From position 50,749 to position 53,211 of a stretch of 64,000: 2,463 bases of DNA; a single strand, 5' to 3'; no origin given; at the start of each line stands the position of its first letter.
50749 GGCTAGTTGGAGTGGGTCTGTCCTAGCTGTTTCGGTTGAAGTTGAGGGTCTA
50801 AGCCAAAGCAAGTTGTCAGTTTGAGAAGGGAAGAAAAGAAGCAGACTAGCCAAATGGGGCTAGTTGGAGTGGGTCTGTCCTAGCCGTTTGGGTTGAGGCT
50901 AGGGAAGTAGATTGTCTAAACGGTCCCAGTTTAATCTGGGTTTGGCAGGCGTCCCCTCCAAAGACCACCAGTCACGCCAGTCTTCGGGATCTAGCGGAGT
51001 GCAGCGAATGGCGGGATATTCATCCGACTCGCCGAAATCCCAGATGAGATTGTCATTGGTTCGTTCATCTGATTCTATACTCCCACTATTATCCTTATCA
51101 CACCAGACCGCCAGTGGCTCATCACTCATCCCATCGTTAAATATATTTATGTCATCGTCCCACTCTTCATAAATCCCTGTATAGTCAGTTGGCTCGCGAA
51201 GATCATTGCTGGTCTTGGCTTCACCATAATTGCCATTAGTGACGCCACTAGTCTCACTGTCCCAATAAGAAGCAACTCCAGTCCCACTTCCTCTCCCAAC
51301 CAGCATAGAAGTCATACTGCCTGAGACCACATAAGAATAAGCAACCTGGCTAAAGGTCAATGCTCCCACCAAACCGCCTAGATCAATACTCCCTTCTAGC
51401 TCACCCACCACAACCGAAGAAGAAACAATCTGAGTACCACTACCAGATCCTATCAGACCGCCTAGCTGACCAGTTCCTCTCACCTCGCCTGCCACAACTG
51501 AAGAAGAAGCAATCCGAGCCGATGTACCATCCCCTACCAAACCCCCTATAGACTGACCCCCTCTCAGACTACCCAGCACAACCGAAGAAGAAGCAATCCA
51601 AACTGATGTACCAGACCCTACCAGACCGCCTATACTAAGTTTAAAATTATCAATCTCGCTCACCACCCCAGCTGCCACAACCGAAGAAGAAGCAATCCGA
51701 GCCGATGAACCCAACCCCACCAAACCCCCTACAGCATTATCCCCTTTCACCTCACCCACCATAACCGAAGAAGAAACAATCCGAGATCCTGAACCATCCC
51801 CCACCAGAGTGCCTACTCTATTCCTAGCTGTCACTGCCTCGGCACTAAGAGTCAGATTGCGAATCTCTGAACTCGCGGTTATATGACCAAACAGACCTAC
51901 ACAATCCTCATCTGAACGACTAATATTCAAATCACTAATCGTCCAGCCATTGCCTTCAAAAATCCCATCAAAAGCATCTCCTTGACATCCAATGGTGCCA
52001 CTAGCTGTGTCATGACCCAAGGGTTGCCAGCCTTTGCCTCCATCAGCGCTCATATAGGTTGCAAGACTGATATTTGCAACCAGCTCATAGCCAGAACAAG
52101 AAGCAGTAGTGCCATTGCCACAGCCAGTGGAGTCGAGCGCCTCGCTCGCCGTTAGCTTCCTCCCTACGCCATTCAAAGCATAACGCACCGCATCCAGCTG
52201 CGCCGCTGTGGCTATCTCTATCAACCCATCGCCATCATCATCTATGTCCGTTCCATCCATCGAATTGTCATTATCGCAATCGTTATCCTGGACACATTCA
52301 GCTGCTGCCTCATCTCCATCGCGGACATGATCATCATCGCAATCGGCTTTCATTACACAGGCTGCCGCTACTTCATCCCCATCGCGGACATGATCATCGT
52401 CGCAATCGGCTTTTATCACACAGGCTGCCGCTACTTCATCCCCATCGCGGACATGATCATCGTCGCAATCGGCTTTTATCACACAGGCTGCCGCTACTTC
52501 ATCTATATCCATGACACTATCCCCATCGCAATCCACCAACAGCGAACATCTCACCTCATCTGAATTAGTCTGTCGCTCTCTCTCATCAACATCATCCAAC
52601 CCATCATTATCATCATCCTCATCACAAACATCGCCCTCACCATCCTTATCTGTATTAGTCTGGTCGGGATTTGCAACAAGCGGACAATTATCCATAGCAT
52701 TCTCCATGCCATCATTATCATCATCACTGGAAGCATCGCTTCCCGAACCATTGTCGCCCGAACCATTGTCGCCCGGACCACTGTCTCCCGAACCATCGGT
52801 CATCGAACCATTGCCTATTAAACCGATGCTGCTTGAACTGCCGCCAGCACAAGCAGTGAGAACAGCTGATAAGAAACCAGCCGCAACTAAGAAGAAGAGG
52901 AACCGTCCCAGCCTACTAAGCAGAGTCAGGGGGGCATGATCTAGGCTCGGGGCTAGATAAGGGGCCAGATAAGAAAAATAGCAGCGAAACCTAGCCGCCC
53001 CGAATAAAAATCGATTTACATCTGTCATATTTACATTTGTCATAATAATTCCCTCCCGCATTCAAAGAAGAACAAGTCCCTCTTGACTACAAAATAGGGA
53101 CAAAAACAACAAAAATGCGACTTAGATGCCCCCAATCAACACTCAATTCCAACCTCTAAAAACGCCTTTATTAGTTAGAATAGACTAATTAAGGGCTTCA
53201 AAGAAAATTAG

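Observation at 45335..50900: Two roughly 1.6-kb arrays of a 66-bp tandem repeat, derived from the 3' coding end of the GLUG genes and placed between each gene's stop and the next gene's promoter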

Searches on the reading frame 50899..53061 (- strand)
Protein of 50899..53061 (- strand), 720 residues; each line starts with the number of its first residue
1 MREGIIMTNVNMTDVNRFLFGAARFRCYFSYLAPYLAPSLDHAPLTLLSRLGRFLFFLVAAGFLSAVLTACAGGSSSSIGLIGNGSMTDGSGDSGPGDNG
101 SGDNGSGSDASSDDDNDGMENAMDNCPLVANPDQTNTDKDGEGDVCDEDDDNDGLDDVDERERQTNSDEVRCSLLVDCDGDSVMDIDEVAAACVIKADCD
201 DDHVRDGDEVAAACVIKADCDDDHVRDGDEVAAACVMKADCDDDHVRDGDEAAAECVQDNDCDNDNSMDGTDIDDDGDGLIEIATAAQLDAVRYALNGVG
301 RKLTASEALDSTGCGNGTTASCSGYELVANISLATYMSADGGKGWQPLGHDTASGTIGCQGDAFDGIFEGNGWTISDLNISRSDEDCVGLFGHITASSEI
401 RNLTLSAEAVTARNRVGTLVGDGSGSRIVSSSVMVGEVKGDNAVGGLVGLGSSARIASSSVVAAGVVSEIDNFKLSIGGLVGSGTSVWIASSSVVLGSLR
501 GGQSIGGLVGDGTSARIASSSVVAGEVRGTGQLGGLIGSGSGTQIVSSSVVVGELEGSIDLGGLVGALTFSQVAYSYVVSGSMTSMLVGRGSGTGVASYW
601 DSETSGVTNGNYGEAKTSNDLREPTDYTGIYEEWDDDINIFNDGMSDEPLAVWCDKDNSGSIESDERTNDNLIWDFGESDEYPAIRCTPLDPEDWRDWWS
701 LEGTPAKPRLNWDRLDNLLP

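Call 9: search_protein_families(library=pfam, proteins=[window:50899-53061:-], max_evalue=0.01)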
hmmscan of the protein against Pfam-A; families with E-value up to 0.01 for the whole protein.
window:50899-53061:- (720 aa): 2 families
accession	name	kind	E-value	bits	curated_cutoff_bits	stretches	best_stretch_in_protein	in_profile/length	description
PF02412.23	TSP_3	-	5.4e-05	23.2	25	1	111-134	13-36/36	Thrombospondin type 3 repeat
PF06328.17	Lep_receptor_Ig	-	0.0011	19.3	28.8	0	203-221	12-30/94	Ig-like C2-type domain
